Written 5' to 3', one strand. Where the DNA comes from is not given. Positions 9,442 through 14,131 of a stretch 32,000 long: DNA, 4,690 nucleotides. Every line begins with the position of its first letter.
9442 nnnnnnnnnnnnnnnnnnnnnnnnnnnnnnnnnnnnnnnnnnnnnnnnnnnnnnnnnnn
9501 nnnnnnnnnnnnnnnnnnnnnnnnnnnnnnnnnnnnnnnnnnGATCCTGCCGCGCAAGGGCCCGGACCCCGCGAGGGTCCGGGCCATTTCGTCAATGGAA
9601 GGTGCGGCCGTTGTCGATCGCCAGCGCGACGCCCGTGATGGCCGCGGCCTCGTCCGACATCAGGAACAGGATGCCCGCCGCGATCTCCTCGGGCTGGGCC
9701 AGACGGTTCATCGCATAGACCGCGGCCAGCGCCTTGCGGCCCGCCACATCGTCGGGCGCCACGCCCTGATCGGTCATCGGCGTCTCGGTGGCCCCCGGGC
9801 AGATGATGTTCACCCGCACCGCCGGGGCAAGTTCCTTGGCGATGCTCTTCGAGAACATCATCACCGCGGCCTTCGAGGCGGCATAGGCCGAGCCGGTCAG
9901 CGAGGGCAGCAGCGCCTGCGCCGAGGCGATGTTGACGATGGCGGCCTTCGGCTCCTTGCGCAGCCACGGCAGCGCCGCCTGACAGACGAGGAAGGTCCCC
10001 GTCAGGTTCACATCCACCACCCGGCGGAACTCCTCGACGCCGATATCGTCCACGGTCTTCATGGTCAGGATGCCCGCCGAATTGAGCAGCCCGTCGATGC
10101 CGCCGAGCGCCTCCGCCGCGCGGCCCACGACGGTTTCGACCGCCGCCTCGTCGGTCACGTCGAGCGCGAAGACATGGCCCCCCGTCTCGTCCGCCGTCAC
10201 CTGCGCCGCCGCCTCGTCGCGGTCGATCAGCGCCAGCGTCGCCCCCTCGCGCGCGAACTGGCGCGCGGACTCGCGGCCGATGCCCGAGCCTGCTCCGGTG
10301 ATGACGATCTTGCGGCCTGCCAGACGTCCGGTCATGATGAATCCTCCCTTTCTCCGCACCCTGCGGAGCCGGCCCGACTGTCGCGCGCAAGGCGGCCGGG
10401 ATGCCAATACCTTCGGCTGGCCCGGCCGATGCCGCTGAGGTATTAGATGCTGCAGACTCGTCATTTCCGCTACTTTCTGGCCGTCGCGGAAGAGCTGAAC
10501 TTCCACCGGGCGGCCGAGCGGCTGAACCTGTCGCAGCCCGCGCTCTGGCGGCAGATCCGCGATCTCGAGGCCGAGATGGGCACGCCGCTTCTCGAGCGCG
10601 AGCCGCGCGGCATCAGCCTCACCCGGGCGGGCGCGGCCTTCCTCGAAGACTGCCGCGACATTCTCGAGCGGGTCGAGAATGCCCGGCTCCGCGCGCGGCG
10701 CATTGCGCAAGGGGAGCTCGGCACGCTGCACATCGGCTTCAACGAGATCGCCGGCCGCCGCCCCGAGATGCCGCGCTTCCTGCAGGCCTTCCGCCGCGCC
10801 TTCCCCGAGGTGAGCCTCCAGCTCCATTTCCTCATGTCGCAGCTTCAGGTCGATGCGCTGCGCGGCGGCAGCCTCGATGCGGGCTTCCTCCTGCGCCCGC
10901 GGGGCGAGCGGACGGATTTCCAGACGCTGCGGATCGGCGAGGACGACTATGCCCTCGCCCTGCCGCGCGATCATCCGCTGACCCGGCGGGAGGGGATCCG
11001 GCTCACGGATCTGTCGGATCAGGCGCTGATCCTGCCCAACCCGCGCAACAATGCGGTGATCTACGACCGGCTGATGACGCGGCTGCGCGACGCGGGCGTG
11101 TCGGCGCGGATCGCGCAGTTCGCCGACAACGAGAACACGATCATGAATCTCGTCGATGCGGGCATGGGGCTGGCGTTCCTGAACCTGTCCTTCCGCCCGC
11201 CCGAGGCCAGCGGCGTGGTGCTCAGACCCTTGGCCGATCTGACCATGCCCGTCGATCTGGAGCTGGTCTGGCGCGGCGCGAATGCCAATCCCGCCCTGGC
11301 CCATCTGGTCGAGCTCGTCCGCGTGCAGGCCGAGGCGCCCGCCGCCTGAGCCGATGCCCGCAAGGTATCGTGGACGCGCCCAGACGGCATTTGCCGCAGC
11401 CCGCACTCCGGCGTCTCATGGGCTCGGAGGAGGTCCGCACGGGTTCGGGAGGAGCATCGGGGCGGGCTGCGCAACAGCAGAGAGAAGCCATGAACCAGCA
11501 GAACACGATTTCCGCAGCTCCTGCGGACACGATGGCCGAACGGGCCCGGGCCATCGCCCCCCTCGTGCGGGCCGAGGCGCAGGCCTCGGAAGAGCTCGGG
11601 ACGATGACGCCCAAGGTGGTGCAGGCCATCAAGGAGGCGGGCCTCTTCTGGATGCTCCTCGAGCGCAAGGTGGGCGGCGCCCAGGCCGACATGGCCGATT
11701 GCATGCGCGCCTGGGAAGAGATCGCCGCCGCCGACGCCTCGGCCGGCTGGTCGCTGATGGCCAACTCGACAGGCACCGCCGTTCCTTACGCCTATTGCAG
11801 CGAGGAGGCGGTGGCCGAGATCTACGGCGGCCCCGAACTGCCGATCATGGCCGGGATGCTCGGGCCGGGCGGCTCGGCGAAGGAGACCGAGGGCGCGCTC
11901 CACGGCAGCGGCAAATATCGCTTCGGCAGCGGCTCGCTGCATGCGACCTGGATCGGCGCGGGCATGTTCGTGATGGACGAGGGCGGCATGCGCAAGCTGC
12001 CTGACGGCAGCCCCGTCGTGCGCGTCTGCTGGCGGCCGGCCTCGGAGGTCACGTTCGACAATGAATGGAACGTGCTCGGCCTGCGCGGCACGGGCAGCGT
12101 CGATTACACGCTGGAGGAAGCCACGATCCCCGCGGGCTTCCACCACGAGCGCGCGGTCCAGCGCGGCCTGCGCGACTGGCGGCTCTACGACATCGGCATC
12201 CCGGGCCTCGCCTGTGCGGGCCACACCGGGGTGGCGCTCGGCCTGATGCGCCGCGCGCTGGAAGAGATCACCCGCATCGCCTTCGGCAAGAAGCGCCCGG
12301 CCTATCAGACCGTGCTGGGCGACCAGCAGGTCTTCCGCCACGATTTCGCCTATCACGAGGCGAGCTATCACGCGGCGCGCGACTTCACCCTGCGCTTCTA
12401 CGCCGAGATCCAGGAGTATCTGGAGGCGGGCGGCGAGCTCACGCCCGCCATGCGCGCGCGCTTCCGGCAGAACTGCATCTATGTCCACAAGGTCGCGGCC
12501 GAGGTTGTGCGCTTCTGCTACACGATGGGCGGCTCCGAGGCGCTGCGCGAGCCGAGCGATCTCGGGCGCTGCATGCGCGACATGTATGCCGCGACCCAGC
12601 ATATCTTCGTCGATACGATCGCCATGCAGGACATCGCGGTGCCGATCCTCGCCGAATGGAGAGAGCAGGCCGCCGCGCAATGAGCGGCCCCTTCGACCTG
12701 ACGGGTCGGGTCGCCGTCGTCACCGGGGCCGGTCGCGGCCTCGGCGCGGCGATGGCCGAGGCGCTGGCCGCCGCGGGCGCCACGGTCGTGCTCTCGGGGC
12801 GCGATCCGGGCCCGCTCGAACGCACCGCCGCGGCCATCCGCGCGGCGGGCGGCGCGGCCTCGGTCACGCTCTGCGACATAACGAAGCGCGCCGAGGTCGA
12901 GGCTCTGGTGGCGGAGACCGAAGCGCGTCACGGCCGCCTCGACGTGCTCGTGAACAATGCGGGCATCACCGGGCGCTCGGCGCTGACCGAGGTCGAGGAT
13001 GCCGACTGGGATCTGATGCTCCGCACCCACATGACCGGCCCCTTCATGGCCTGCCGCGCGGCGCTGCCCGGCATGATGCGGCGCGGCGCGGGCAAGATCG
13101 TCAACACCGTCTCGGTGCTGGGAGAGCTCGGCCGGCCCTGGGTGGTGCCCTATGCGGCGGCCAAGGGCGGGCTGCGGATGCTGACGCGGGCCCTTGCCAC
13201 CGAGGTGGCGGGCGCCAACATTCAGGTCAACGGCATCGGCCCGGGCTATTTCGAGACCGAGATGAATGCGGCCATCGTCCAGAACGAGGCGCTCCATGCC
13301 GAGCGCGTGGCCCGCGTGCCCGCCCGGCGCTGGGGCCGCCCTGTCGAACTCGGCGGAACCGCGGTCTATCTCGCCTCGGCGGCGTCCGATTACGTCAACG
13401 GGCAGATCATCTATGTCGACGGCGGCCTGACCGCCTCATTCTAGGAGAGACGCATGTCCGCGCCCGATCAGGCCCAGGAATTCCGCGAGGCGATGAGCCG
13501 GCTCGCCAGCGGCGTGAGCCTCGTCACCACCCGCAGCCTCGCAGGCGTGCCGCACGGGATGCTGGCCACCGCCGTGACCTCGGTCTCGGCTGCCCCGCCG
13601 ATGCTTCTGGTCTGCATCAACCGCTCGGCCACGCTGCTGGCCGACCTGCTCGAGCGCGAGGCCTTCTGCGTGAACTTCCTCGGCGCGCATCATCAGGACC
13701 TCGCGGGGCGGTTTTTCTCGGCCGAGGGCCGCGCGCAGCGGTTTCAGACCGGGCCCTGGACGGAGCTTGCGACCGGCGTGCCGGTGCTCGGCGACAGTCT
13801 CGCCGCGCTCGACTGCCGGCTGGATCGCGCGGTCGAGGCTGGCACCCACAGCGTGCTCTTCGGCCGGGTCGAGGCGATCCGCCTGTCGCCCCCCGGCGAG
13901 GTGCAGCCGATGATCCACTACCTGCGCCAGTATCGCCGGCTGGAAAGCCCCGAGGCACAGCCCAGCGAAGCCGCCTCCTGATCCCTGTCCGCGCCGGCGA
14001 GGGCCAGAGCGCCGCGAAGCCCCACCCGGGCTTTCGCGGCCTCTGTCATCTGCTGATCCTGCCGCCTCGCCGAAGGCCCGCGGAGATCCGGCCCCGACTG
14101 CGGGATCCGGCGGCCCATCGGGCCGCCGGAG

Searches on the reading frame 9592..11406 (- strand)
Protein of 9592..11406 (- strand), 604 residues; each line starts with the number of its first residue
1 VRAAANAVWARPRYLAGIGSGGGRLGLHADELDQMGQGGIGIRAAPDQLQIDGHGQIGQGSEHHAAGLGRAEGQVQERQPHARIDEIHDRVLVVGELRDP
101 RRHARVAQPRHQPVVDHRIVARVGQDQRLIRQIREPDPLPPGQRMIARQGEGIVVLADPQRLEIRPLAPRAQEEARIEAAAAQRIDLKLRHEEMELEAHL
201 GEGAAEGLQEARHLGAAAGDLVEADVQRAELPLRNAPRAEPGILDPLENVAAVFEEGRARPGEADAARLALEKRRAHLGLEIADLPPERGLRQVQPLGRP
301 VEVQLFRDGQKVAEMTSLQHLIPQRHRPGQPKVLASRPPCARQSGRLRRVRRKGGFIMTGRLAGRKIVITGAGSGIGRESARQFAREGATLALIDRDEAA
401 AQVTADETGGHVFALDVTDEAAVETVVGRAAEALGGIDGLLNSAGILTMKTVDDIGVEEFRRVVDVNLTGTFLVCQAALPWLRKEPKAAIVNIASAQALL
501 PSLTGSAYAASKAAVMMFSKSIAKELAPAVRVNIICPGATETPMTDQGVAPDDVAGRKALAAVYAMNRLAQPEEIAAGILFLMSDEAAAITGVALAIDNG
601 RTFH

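Call 9: search_protein_families(library=pfam, proteins=[window:9592-11406:-], max_evalue=0.00001)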
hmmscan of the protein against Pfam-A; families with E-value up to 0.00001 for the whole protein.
window:9592-11406:- (604 aa): 4 families
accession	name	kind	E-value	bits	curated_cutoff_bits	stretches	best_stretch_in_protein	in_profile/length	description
PF13561.12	adh_short_C2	-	4.6e-57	193.7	27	1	371-601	1-235/236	Enoyl-(Acyl carrier protein) reductase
PF00106.31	adh_short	-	2.7e-53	180.8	26.6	1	366-547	2-189/195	short chain dehydrogenase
PF08659.16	KR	-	1.7e-14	54.6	22.6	1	368-534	4-175/180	KR domain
PF23441.1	SDR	-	3.6e-07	30.3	27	1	413-600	66-254/258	SDR-like rossmann domain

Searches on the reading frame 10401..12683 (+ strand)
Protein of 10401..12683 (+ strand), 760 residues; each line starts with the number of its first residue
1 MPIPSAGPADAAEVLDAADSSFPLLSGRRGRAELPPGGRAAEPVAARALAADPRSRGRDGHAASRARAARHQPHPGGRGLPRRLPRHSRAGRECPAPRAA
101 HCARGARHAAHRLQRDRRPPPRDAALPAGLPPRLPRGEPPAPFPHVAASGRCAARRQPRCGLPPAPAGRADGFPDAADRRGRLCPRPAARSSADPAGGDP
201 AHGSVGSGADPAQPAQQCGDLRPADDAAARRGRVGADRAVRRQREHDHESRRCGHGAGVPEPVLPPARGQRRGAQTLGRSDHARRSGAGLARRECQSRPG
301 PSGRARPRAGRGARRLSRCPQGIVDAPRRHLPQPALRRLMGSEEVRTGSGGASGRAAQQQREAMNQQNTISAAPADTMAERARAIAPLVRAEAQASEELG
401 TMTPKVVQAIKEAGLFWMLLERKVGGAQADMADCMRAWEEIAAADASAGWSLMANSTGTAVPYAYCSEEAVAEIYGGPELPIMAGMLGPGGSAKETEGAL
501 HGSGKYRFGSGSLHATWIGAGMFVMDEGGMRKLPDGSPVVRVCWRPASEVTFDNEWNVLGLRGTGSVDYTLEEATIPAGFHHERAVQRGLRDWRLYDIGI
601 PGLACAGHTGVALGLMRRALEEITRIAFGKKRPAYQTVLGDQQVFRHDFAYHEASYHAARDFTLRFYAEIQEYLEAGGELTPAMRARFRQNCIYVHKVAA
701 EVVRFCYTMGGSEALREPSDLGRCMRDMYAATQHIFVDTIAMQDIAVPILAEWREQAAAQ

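Call 9: search_protein_families(library=pfam, proteins=[window:10401-12683:+], max_evalue=0.00001)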
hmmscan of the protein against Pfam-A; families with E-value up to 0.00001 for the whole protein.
window:10401-12683:+ (760 aa): 3 families
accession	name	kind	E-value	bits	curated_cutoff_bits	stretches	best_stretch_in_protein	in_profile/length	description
PF08028.16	Acyl-CoA_dh_2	-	2.4e-19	70.4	22.7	1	607-738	2-133/134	Acyl-CoA dehydrogenase, C-terminal domain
PF02771.21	Acyl-CoA_dh_N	-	2.8e-08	34.6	22.9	1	390-469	20-100/113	Acyl-CoA dehydrogenase, N-terminal domain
PF00441.29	Acyl-CoA_dh_1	-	2.2e-06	28.3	22.4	1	608-730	18-130/150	Acyl-CoA dehydrogenase, C-terminal domain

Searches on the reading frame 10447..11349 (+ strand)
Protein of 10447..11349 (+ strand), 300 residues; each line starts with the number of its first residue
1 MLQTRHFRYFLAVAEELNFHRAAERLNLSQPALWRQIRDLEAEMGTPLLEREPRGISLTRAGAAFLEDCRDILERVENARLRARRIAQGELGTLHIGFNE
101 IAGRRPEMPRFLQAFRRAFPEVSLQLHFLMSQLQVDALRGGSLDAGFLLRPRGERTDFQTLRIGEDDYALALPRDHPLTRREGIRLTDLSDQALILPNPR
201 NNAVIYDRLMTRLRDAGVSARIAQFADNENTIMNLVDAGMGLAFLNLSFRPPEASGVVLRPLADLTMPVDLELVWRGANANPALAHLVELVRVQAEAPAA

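Call 9: search_protein_families(library=pfam, proteins=[window:10447-11349:+], max_evalue=0.00001)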
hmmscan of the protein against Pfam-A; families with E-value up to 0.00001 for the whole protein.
window:10447-11349:+ (300 aa): 2 families
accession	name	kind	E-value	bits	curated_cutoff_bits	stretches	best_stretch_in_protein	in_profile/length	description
PF03466.25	LysR_substrate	-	5e-38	131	28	1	88-292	2-205/209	LysR substrate binding domain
PF00126.33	HTH_1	-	5.3e-24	84.4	26.6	1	5-62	2-59/60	Bacterial regulatory helix-turn-helix protein, lysR family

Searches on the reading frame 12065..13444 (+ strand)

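Call 9: search_protein_families(library=pfam, proteins=[window:12065-13444:+], max_evalue=0.00001)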
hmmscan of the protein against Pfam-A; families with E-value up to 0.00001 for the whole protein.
window:12065-13444:+ (459 aa): 3 families
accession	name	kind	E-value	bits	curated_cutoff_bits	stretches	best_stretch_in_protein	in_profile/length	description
PF13561.12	adh_short_C2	-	9.4e-62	209.1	27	1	221-456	1-236/236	Enoyl-(Acyl carrier protein) reductase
PF00106.31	adh_short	-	1.7e-59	201.1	26.6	1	215-408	1-194/195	short chain dehydrogenase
PF08659.16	KR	-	5.8e-13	49.6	22.6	1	218-369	4-155/180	KR domain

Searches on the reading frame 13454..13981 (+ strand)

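Call 9: search_protein_families(library=pfam, proteins=[window:13454-13981:+], max_evalue=0.00001)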
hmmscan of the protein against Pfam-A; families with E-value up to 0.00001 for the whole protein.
window:13454-13981:+ (175 aa): 1 family
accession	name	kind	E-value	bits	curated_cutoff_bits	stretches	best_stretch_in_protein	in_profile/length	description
PF01613.24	Flavin_Reduct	-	2.8e-39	135.1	27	1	14-163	1-152/153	Flavin reductase like domain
